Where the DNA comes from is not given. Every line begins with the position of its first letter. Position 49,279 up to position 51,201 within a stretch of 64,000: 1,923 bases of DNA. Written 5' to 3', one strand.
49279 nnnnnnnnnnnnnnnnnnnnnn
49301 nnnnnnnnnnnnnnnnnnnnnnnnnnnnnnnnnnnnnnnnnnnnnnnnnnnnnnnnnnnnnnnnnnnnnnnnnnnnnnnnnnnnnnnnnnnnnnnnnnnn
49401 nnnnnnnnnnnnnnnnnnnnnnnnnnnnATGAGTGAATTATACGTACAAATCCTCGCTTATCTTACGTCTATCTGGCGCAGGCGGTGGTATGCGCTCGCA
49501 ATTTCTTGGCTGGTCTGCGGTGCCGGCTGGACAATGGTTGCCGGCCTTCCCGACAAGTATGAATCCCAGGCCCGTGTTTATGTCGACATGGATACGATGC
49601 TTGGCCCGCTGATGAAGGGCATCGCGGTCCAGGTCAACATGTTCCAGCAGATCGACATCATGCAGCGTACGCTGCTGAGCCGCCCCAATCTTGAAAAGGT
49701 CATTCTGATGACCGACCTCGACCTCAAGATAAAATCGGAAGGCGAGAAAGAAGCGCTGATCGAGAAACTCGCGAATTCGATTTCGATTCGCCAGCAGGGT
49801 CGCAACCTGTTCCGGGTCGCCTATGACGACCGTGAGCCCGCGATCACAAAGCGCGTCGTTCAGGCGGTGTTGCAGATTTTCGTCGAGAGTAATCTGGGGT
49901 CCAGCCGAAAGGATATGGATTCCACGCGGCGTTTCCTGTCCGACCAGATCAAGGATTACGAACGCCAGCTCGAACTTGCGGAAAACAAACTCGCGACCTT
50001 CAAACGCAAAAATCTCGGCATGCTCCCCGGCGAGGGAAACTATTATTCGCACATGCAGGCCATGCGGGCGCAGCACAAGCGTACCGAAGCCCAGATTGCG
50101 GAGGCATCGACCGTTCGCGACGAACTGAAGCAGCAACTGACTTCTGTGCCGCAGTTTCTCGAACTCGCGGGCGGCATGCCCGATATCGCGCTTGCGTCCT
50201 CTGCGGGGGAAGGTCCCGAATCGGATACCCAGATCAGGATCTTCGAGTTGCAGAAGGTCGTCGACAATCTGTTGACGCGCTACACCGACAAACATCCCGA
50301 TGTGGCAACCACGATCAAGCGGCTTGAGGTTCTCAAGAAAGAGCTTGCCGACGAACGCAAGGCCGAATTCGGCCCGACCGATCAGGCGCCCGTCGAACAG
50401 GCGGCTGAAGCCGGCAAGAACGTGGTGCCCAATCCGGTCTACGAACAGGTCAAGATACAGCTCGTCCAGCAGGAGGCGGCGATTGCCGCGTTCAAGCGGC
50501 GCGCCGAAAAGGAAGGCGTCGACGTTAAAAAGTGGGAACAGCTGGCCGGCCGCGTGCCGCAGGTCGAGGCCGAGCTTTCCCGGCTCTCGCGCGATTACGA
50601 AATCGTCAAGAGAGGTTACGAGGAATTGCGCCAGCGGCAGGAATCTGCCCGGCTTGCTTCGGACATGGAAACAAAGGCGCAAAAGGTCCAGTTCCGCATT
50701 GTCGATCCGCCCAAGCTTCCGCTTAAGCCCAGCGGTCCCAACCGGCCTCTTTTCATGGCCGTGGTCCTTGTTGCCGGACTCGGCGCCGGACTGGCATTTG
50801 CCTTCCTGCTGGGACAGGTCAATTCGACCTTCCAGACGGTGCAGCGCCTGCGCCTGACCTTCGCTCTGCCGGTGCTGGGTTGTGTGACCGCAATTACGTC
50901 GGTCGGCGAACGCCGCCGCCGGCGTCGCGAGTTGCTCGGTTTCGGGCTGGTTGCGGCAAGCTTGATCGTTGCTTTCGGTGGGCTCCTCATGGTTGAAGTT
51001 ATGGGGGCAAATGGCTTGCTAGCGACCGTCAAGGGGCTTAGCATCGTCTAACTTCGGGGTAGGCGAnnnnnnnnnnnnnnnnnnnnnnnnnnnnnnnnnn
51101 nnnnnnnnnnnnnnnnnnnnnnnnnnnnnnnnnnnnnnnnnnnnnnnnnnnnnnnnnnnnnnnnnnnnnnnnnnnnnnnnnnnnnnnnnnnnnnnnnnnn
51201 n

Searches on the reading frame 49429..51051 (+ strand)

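Call 23: search_protein_families(library=ncbifam, proteins=[window:49429-51051:+], max_evalue=1e-10)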
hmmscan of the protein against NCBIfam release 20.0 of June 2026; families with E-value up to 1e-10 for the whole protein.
window:49429-51051:+ (540 aa): 2 families
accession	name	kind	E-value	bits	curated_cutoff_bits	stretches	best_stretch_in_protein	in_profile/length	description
TIGR03007.1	pepcterm_ChnLen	equivalog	7.3e-162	539.1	278.85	1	7-523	2-497/498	XrtA system polysaccharide chain length determinant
TIGR03017.1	EpsF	equivalog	5.7e-12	45.1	422.75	0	382-486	343-443/444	chain length determinant protein EpsF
